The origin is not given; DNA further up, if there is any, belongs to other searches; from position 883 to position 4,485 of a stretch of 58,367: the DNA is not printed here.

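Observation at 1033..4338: Protein-like 1,101-aa gene of unknown function, probably co-transcribed with a DoxX gene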

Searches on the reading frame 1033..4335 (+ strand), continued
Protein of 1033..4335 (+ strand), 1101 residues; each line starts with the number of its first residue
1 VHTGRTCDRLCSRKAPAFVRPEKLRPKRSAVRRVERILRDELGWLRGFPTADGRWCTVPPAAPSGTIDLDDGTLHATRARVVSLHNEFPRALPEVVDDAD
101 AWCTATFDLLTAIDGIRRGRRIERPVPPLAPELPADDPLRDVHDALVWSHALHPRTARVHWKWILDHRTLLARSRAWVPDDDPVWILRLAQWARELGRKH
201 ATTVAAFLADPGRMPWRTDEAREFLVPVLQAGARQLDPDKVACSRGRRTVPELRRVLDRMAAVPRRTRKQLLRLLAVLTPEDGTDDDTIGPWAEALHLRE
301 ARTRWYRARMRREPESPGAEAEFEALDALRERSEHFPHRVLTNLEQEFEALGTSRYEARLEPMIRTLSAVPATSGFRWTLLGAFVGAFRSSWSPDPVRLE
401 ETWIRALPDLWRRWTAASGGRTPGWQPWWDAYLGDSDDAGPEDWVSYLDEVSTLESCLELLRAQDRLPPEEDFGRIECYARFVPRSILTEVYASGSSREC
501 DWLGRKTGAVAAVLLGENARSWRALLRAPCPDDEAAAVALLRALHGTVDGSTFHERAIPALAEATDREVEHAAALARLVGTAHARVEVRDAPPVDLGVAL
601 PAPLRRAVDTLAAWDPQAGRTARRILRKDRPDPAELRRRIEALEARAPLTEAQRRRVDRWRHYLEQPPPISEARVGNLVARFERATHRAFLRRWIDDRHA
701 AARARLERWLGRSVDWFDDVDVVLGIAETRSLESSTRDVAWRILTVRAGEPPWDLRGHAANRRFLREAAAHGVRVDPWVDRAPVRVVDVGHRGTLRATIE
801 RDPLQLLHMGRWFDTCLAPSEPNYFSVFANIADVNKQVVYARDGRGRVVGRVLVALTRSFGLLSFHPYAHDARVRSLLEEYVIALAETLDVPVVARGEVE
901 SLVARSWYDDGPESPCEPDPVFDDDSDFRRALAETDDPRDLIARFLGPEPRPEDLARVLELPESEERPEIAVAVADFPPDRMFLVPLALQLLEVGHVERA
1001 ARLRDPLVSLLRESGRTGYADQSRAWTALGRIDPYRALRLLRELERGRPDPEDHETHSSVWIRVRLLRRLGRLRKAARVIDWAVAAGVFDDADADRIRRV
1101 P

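Call 29: predict_structure(protein=P0001)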
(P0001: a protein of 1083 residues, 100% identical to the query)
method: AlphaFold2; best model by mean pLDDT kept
length: 1083 residues; sequences in the alignment: 1
mean_pLDDT: 43.0   pTM: 0.27
mean pLDDT of the five models: 43.0, 35.1, 34.3, 29.3, 29.0
residues with pLDDT >= 90: 8; 70-90: 29; 50-70: 138; < 50: 908
segments of 3 or more residues with pLDDT < 50: 1-342, 349-362, 364-388, 405-421, 433-438, 446-472, 485-503, 506-511, 516-537, 539-586, 660-662, 664-857, 870-878, 882-912, 914-918, 959-969, 976-986, 995-1083
pLDDT, mean of each block of 10 residues (from residue 1): 32 39 36 33 31 31 30 38 40 39 33 34 39 36 39 37 37 38 40 43 41 38 37 38 40 38 38 39 38 42 43 38 42 44 49 47 45 36 46 54 49 43 50 49 48 41 45 50 49 45 49 47 44 45 45 42 33 32 48 55 58 73 86 89 77 51 47 42 43 39 27 30 30 32 41 33 28 27 33 33 34 36 41 43 39 47 51 47 45 32 42 49 58 66 61 58 46 48 47 47 39 38 42 40 38 40 42 46 34
secondary structure, 60 per line:
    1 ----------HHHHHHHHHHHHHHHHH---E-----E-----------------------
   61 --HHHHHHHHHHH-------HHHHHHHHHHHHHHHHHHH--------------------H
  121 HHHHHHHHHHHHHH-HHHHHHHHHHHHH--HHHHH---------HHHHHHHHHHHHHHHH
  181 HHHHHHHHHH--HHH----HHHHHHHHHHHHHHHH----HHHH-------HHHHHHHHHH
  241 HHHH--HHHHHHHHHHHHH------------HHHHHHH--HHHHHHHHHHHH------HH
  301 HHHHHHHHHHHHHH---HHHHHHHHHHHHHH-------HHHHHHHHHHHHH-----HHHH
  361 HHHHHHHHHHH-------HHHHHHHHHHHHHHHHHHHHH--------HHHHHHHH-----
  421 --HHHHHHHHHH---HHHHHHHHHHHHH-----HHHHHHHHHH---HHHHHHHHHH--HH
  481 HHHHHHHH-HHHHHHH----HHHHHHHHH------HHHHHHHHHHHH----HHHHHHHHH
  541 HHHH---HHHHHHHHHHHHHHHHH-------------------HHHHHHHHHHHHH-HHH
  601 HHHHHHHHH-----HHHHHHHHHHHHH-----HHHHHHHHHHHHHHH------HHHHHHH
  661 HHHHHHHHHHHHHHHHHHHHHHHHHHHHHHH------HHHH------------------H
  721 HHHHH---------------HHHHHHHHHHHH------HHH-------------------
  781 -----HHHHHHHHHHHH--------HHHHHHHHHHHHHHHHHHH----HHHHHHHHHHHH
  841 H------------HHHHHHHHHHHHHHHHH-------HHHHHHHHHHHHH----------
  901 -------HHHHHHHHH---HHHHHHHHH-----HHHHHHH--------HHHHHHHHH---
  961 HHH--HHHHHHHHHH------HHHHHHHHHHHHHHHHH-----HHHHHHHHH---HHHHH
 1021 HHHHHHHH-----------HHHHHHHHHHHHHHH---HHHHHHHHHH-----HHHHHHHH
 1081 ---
elements in order (helices of 4 or more, strands of 3 or more residues): H11-27 H63-73 H81-99 H120-134 H136-148 H151-155 H165-190 H200-215 H220-223 H231-244 H247-259 H272-278 H281-292 H299-314 H318-331 H339-351 H357-371 H379-399 H408-415 H423-432 H436-448 H454-463 H467-476 H479-488 H490-496 H501-509 H516-527 H532-544 H548-564 H584-596 H598-609 H615-627 H633-647 H654-691 H698-701 H720-725 H741-752 H786-797 H806-824 H829-841 H854-870 H878-890 H908-916 H920-928 H934-940 H949-957 H966-975 H982-998 H1004-1012 H1016-1028 H1040-1054 H1058-1067 H1073-1080

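Call 30: find_homologous_proteins(query=A1, max_evalue=1e-10)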
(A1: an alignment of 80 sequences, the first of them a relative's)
Query A1 (80 sequences) (1083 aa, profile of the alignment): 4 proteins with E <= 1e-10 among 8000 candidates.
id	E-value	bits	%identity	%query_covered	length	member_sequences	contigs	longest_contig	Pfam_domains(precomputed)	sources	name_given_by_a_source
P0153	2.9e-258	878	35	29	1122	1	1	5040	-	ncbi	-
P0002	2.5e-245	836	87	100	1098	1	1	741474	-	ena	-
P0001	2.7e-239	816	100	100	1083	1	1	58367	-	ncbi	-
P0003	8.8e-229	781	84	100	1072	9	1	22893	-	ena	-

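Call 32: find_related_loci(query=A1, collection=genome_contigs, flank=6000)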
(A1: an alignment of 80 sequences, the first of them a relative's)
Query A1 (1083 aa) in genome_contigs; peptide patterns used: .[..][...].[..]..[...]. (x = any residue, [..] = any of these).
159 stretches matched a pattern; 135 encode a relative of the query (tblastn E <= 1e-3); the best 80 are kept; 80 distinct loci.
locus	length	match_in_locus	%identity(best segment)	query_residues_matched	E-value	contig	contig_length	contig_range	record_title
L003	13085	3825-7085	38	1-1068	2e-70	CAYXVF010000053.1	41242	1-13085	MAG TPA_asm: uncultured Bdellovibrionales bacterium isolate SRP141376_co3_27 genome assembly, contig: NODE_2364_length_4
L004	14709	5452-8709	37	1-1069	1e-63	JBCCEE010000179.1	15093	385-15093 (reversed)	MAG: Acidobacteriota bacterium isolate P01_B01_bin.10 k141_901980_length_15093_cov_34.9640, whole genome shotgun sequenc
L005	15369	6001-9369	28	7-1081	4e-62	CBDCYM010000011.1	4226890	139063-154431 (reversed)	MAG: Methyloligellaceae bacterium isolate 73a628f4-929f-4442-8e4f-64c1ab0d76f4 genome assembly, contig: chromosome_2, wh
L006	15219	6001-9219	37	1-1025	5e-61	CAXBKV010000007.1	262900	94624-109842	MAG TPA_asm: uncultured Kofleriaceae bacterium isolate ERR2762116_concoct_33 genome assembly, contig: ERZ3422114.73, who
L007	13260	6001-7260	38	518-915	4e-59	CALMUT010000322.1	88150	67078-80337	MAG TPA_asm: uncultured Myxococcales bacterium isolate SRR2107183_bin.94_CONCOCT_v1.1_MAG genome assembly, contig: ERZ79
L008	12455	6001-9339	34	1-1069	2e-58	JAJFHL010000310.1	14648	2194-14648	MAG: Hyphomicrobiales bacterium isolate OFTM207 OFTM207_309, whole genome shotgun sequence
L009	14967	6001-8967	28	1-954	8e-58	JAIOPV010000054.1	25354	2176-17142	MAG: Planctomycetota bacterium isolate LakeFargette_0920_ALND_MAG_60_11 LacPavin_0920_ALND_scaffold_38434, whole genome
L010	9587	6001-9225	34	9-1025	3e-57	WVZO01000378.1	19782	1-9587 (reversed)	MAG: Candidatus Aminicenantes bacterium isolate CS4-C025 C_merged_R1_(paired)_contig_115529, whole genome shotgun sequen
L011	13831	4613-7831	38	5-1023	6e-57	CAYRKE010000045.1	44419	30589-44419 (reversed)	MAG TPA_asm: uncultured Polyangiaceae bacterium isolate SRP192927_co6_516 genome assembly, contig: NODE_1261_length_4441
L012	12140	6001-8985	36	1-954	3e-56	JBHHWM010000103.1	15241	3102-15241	MAG: Rhodothermales bacterium isolate S.2_sp2_bin.19 NODE_535_length_15241_cov_12.642895, whole genome shotgun sequence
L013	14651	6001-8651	35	9-945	5e-55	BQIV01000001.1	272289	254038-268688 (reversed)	MAG: Nitrospirales bacterium NPIRA02 DNA, sequence01, whole genome shotgun sequence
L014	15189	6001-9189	38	9-1025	2e-53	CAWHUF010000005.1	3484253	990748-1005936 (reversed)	MAG: uncultured Acidobacteriota bacterium isolate MFD03066.bin.1.255 genome assembly, contig: contig_19633, whole genome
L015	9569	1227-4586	30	1-1063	7e-53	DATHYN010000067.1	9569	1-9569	MAG TPA_asm: Anaerolineae bacterium isolate SMAG_U16212 k141_16960, whole genome shotgun sequence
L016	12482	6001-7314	32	573-990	2e-54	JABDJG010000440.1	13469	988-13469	MAG: Hyphomicrobiales bacterium isolate SS_bin_17 k127_3203841, whole genome shotgun sequence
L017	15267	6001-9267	30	1-1062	1e-52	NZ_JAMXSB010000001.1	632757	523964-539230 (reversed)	Pleionea sp. CnH1-48 NODE_1_length_632757_cov_25.945480, whole genome shotgun sequence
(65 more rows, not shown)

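Call 45: predict_structure(alignment_id=A1)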
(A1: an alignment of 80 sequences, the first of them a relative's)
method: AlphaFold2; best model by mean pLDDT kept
length: 1083 residues; sequences in the alignment: 80
mean_pLDDT: 86.4   pTM: 0.76
mean pLDDT of the five models: 86.4, 85.5, 84.7, 84.2, 83.4
residues with pLDDT >= 90: 659; 70-90: 266; 50-70: 128; < 50: 30
segments of 3 or more residues with pLDDT < 50: 266-273, 415-430
pLDDT, mean of each block of 10 residues (from residue 1): 60 94 94 91 93 95 96 94 95 92 73 80 92 92 94 88 82 94 89 77 74 66 70 88 93 91 57 54 65 58 66 60 74 89 90 74 80 67 78 83 64 48 47 79 87 81 93 81 79 94 93 89 93 93 95 95 81 87 95 95 96 94 94 96 93 96 97 95 95 95 96 94 97 95 98 96 95 92 97 95 95 97 96 97 95 94 96 91 93 79 88 95 94 89 92 94 91 95 96 80 86 97 88 62 92 92 84 73 55
secondary structure, 60 per line:
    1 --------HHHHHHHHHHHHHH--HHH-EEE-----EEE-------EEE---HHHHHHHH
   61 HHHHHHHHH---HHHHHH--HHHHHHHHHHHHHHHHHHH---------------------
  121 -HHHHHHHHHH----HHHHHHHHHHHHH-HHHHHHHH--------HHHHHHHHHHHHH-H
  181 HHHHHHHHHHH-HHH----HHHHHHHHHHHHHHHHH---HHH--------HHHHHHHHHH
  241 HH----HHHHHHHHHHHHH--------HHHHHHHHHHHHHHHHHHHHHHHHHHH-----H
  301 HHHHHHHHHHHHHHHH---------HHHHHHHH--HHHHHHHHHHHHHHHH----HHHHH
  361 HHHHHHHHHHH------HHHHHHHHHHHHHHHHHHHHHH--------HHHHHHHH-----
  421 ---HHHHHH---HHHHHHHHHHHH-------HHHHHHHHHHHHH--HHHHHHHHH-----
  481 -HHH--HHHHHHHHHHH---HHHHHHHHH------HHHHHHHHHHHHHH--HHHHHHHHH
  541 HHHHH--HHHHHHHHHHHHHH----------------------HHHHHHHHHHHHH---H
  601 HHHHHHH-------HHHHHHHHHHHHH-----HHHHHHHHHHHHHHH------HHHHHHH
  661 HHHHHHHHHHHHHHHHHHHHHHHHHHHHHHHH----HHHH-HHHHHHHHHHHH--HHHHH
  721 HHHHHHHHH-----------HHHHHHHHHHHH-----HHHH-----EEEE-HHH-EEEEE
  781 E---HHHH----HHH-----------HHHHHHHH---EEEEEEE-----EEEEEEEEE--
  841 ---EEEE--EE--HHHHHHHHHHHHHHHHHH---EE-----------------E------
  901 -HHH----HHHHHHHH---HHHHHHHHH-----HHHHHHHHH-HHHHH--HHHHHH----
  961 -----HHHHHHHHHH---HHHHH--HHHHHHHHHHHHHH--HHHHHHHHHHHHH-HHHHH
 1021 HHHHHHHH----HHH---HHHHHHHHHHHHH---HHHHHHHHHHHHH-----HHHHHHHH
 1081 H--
elements in order (helices of 4 or more, strands of 3 or more residues): H9-22 E29-31 E37-39 E47-49 H53-69 H73-78 H81-99 H122-131 H136-148 H150-157 H166-178 H180-191 H200-216 H231-242 H247-259 H268-294 H300-316 H326-333 H336-351 H356-371 H378-399 H408-415 H424-429 H433-444 H452-464 H467-475 H487-497 H501-509 H516-529 H532-545 H548-561 H584-596 H600-607 H615-627 H633-647 H654-692 H697-700 H702-713 H716-729 H741-752 H758-761 E767-770 E776-781 H785-788 H807-814 E818-824 E830-838 E844-847 H854-871 H909-916 H920-928 H934-942 H944-948 H951-956 H966-975 H979-983 H986-999 H1002-1014 H1016-1028 H1039-1051 H1055-1067 H1073-1081

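Call 48: fold_search(model_id=the predicted structure, library=pdb)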
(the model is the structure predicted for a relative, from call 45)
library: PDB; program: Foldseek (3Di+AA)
matches with E <= 10: 239; with E <= 0.001: 0
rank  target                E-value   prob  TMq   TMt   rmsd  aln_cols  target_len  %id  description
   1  6edz_D                2.7e-01  0.12  0.06  0.08  27.4       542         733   15  Crystal structure of Mycobacterium tuberculosis ICL2 in complex with acetyl-CoA, form I (released 2019-08-14)
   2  6edz_A                2.8e-01  0.12  0.06  0.08  27.6       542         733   15  Crystal structure of Mycobacterium tuberculosis ICL2 in complex with acetyl-CoA, form I (released 2019-08-14)
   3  6edw_A                2.8e-01  0.11  0.06  0.07  40.0       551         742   15  Crystal structure of Mycobacterium tuberculosis ICL2 in the apo form (released 2019-08-14)
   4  6ee1_C                3.3e-01  0.11  0.06  0.08  26.3       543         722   12  Crystal structure of Mycobacterium tuberculosis ICL2 in complex with acetyl-CoA (released 2019-08-14)
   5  6edz_B                3.3e-01  0.11  0.06  0.08  28.2       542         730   14  Crystal structure of Mycobacterium tuberculosis ICL2 in complex with acetyl-CoA, form I (released 2019-08-14)
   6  6ee1_D                3.3e-01  0.11  0.06  0.08  26.4       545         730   12  Crystal structure of Mycobacterium tuberculosis ICL2 in complex with acetyl-CoA (released 2019-08-14)
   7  9exk                  3.5e-01  0.09  0.09  0.09  34.6      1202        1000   11  Scalable protein design using hallucination in a relaxed sequence space (released 2024-10-16)
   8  6edz_C                3.6e-01  0.10  0.06  0.08  27.6       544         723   14  Crystal structure of Mycobacterium tuberculosis ICL2 in complex with acetyl-CoA, form I (released 2019-08-14)
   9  6ee1_B                3.9e-01  0.10  0.06  0.08  26.4       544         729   12  Crystal structure of Mycobacterium tuberculosis ICL2 in complex with acetyl-CoA (released 2019-08-14)
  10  9obo_A                4.0e-01  0.10  0.06  0.07  39.3       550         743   15  Crystal structure of Mycobacterium tuberculosis isocitrate lyase 2 fixed in the apo form with disulfide bonds (released 2026-03-18)
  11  6edw_B                8.1e-01  0.06  0.05  0.07  39.5       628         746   12  Crystal structure of Mycobacterium tuberculosis ICL2 in the apo form (released 2019-08-14)
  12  8ugc_A                9.0e-01  0.08  0.06  0.11  25.4       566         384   10  FD15: Flat repeat helix-turn-helix-turn protein (released 2023-12-27)
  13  6edw_D                9.3e-01  0.06  0.06  0.07  39.4       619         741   12  Crystal structure of Mycobacterium tuberculosis ICL2 in the apo form (released 2019-08-14)
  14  6rft_A                1.0e+00  0.95  0.07  0.18   6.7       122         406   10  Crystal structure of Eis2 from Mycobacterium abscessus bound to Acetyl-CoA (released 2019-07-10)
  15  9dgr_m                1.1e+00  0.03  0.06  0.03  69.2      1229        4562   12  Composite structure of dynein-dynactin on microtubules (released 2025-09-10)
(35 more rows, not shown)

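Call 57: list_cluster_members(proteins=[P0001, P0153, P0176, P0193])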
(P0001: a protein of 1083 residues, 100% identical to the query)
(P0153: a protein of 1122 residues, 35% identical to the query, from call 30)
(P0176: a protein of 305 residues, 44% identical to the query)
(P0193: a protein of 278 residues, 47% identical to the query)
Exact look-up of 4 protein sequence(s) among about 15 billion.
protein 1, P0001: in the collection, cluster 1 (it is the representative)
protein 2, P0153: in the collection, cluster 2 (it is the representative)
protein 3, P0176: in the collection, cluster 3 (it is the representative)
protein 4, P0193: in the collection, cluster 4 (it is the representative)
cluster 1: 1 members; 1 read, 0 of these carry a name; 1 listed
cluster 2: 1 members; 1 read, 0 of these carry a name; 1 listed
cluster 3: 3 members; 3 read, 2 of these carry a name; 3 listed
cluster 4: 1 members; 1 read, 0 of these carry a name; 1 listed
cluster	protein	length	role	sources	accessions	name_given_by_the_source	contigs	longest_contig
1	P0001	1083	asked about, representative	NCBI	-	-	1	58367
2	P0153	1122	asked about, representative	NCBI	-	-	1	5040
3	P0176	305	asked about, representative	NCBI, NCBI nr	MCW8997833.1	MAG: hypothetical protein OQK04_03880, partial [Kangiellaceae bacterium] | hypothetical protein [Kangiellaceae bacterium]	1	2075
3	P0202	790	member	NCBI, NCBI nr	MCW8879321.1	MAG: hypothetical protein OQK51_19885, partial [Kangiellaceae bacterium] | hypothetical protein [Kangiellaceae bacterium]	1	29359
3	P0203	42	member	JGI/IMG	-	-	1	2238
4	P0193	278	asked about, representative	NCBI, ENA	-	-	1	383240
